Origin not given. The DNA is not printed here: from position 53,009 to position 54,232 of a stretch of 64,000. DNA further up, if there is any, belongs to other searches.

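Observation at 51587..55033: Split PPDK/rifampin-phosphotransferase-like enzyme: three co-framed ORFs separated by single in-frame TGA and TAA stops, inside the repeat-bounded insert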

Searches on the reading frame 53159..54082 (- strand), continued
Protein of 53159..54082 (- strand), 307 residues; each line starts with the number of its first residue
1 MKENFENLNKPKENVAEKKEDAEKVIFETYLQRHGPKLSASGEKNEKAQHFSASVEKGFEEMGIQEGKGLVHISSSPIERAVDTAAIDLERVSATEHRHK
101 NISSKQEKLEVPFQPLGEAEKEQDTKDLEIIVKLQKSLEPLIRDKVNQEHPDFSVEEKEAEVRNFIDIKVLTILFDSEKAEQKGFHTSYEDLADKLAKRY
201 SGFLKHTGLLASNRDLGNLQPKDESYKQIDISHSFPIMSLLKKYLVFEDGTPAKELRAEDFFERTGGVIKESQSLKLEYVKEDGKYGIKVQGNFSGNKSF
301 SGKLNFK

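Call 33: find_encoding_contigs(protein=P0009, flank=7000, max_places=1)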
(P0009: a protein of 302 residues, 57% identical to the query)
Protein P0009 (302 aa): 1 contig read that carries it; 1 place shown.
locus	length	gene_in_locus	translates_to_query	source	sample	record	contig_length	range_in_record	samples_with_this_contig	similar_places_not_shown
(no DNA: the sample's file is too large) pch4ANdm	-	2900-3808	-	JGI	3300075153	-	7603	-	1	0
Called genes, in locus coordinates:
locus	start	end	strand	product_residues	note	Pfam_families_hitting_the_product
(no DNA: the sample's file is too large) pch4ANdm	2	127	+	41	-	?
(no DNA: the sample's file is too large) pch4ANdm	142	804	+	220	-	PF25990:Beta-barrel_YknX (weak)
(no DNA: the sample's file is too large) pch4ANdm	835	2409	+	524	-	PF12832:MFS_1_like (weak), PF00083:Sugar_tr (weak), PF07690:MFS_1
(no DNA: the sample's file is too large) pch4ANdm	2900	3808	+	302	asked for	-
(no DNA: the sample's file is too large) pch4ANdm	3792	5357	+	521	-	PF00391:PEP-utilizers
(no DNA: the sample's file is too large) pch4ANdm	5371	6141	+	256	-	-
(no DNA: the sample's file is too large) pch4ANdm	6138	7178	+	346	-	PF00391:PEP-utilizers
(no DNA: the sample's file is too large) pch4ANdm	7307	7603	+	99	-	?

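Call 34: find_encoding_contigs(protein=P0019, flank=8000, max_places=1)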
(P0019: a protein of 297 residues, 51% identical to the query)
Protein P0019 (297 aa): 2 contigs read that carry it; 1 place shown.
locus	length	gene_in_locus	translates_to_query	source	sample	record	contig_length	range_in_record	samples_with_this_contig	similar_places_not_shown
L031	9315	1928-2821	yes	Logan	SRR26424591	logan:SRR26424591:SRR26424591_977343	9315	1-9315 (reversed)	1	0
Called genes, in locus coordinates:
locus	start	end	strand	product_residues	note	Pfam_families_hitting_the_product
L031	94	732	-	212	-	PF00300:His_Phos_1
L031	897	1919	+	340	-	PF00391:PEP-utilizers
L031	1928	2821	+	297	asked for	-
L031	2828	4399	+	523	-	PF00391:PEP-utilizers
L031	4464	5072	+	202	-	PF00334:NDK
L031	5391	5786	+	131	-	PF09997:DUF2238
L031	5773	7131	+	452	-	PF00753:Lactamase_B, PF23023:Anti-Pycsar_Apyc1, PF12706:Lactamase_B_2, PF16661:Lactamase_B_6, PF10996:Beta-Casp, PF07521:RMMBL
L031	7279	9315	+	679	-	?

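Call 35: find_encoding_contigs(protein=P0007, flank=10000, max_places=1)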
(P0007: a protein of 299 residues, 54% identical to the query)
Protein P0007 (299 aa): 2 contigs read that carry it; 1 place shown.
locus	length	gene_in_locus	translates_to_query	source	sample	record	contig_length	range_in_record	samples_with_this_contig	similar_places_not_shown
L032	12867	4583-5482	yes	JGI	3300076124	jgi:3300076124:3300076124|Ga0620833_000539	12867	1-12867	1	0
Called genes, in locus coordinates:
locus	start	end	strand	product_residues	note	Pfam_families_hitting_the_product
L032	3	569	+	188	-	?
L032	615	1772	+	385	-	PF13365:Trypsin_2, PF13180:PDZ_2, PF17820:PDZ_6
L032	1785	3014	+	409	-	PF00587:tRNA-synt_2b, PF03129:HGTP_anticodon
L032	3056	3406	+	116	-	PF01687:Flavokinase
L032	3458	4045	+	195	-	PF00677:Lum_binding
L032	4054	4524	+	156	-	PF00885:DMRL_synthase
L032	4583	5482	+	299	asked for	-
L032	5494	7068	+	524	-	PF00391:PEP-utilizers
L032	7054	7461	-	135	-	PF06574:FAD_syn (weak), PF01467:CTP_transf_like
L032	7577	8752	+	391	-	PF13439:Glyco_transf_4, PF00534:Glycos_transf_1, PF13692:Glyco_trans_1_4, PF20706:GT4-conflict, PF13524:Glyco_trans_1_2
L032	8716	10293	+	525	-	PF00005:ABC_tran, PF02463:SMC_N (faint), PF03193:RsgA_GTPase (faint), PF13175:AAA_15 (faint), PF13476:AAA_23 (faint), PF13555:AAA_29 (faint), PF13304:AAA_21 (weak), PF00005:ABC_tran, +3 more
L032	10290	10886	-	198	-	-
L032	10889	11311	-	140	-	-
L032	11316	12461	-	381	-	-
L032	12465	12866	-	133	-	?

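Call 42: search_protein_families(library=padloc, proteins=[window:53159-54082:-], max_evalue=0.01)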
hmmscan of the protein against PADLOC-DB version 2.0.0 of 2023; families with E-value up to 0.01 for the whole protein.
window:53159-54082:- (307 aa): 0 families

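Call 60: search_protein_representatives(alignment_id=A1)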
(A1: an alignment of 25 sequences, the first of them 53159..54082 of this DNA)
Query: 25 sequences, 305 profile positions. Proteins with E-value up to 0.001 (for the whole library): 31; up to 1e-10: 26; up to 1e-30: 23. The best 31 are listed.
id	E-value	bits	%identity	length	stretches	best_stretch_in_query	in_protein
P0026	1.7e-130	451.1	-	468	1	11-304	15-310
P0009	6.8e-128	442.6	-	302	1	12-304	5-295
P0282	7.4e-123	426.1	-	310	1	15-304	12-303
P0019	2.0e-120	418.1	-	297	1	6-303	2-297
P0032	9.9e-107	373.1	-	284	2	158-304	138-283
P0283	4.1e-102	357.9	-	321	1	11-303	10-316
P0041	1.6e-100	352.7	-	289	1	7-275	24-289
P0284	3.4e-96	338.5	-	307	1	10-304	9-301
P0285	1.9e-95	336.0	-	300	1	6-301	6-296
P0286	8.0e-95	334.0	-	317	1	11-304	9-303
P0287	4.4e-91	321.7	-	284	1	28-304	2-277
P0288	4.3e-83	295.5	-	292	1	11-304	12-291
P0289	1.8e-81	290.1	-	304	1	8-303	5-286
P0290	2.7e-69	250.2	-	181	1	129-303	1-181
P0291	1.4e-58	215.0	-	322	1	11-290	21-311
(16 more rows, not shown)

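Call 63: search_protein_families(library=pfam, proteins=[L016:3987-4523:-, L016:4898-5614:-, L016:5694-6575:+, L016:6958-8379:+, L016:8376-8705:+, L016:12451-13455:+, L016:13479-15887:-, L016:15950-17248:-, L016:17252-17836:-, L016:18102-19115:-], max_evalue=0.001)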
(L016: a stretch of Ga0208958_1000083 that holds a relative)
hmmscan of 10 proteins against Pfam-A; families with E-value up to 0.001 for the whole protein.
L016:3987-4523:- (178 aa): 1 family
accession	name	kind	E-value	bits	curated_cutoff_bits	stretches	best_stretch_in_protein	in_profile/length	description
PF02075.23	RuvC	-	2.4e-50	170.7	22.2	1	15-163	1-148/148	Crossover junction endodeoxyribonuclease RuvC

L016:4898-5614:- (238 aa): 2 families
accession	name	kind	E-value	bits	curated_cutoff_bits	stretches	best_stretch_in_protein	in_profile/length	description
PF01709.26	Transcrip_reg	-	4.9e-46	156.8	27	1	84-238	2-160/160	TACO1/YebC second and third domain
PF20772.2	TACO1_YebC_N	-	1e-29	103.2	36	1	5-76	1-73/73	TACO1/YebC protein N-terminal domain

L016:5694-6575:+ (293 aa): 2 families
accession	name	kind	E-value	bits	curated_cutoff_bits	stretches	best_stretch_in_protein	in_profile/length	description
PF00117.34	GATase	-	4e-21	76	22.8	1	92-233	40-176/190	Glutamine amidotransferase class-I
PF07722.19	Peptidase_C26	-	1.9e-06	28.3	20.5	1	120-229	97-219/219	Peptidase C26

L016:6958-8379:+ (473 aa): 1 family
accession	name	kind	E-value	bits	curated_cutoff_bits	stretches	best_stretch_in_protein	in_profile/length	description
PF04107.18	GCS2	-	0.00029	20.8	21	1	76-197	39-160/291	Glutamate-cysteine ligase family 2(GCS2)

L016:8376-8705:+ (109 aa): 1 family
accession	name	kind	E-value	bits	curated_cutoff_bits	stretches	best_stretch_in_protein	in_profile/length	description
PF01687.23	Flavokinase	-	1.6e-25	90.2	19.6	1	2-106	6-120/124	Riboflavin kinase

L016:12451-13455:+ (334 aa): 1 family
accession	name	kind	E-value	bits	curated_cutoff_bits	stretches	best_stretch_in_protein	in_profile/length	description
PF01326.24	PPDK_N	-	1.3e-95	320.9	27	1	16-332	3-315/328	Pyruvate phosphate dikinase, AMP/ATP-binding domain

L016:13479-15887:- (802 aa): 3 families
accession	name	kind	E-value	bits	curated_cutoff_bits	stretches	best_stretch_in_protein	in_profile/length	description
PF00932.25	LTD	-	2.1e-63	211.9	34.3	4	38-152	3-108/109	Lamin Tail Domain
PF18911.6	PKD_4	-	7.9e-15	55.1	27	1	511-586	2-78/85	PKD domain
PF00801.26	PKD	-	1.4e-06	28.7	23.5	1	531-580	19-69/80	PKD domain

L016:15950-17248:- (432 aa): 1 family
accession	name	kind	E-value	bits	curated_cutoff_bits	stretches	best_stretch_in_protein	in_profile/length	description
PF03781.23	FGE-sulfatase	-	6.7e-55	186.9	23.3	1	190-430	3-255/255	Sulfatase-modifying factor enzyme 1-like domain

L016:17252-17836:- (194 aa): 2 families
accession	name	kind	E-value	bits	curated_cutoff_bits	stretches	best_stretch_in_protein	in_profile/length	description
PF03703.20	bPH_2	-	4.2e-08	33.8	22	1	91-162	5-75/78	Bacterial PH domain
PF14470.12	bPH_3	-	0.00055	20.8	23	1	88-124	22-58/95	Bacterial PH domain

L016:18102-19115:- (337 aa): 15 families
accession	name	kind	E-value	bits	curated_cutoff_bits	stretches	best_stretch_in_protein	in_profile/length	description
PF05496.18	RuvB_N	-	5.7e-78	260.6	27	1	19-177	1-159/159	Holliday junction DNA helicase RuvB P-loop domain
PF17864.7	AAA_lid_4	-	8.1e-26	90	27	1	180-253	1-74/74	RuvB AAA lid domain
PF05491.19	RuvB_C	-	9.3e-23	80.4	24.7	1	254-324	1-71/72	RuvB C-terminal winged helix domain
PF00004.35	AAA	-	2.7e-21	76.8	21.2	1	54-174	1-126/131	ATPase family associated with various cellular activities (AAA)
PF07728.20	AAA_5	-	9.1e-10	39.1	22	1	53-171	1-139/139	AAA domain (dynein-related subfamily)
PF13191.12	AAA_16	-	2.3e-06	28.6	32.6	1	28-84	3-58/167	AAA ATPase domain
PF01078.27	Mg_chelatase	-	1.7e-05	24.8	20.3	0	23-72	1-43/207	Magnesium chelatase, subunit ChlI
PF06068.19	TIP49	-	1.8e-05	24.5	23.8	1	15-81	13-80/347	TIP49 P-loop domain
PF13173.12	AAA_14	-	7.8e-05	23.1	27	1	54-135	5-95/129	AAA domain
PF00910.28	RNA_helicase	-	0.00032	21.6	21.5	1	54-117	1-64/105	RNA helicase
PF00931.28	NB-ARC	-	0.00035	20.3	23.5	0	45-75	13-42/248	NB-ARC domain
PF00308.24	Bac_DnaA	-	0.00054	20.6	23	0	24-78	7-61/162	Bacterial DnaA ATPAse domain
PF14532.12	Sigma54_activ_2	-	0.00067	20.3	25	0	41-123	14-90/138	Sigma-54 interaction domain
PF00158.32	Sigma54_activat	-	0.00072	19.7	20.2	0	35-75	6-46/168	Sigma-54 interaction domain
PF05673.19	DUF815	-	0.00073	19.2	23.8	0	22-109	25-114/249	Protein of unknown function (DUF815)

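Call 70: search_protein_families(library=pfam, proteins=[L031:897-1919:+, L016:6958-8379:+], max_evalue=1)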
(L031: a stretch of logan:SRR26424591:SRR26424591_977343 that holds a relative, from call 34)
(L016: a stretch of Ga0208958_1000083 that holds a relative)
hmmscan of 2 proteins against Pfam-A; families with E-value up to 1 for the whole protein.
L031:897-1919:+ (340 aa): 1 family
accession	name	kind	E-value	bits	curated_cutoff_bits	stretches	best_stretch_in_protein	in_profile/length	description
PF00391.29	PEP-utilizers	-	8.5e-27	93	23.1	1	261-330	3-72/72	PEP-utilising enzyme, mobile domain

L016:6958-8379:+ (473 aa): 1 family
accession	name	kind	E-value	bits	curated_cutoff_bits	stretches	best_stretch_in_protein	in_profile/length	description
PF04107.18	GCS2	-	0.00029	20.8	21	1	76-197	39-160/291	Glutamate-cysteine ligase family 2(GCS2)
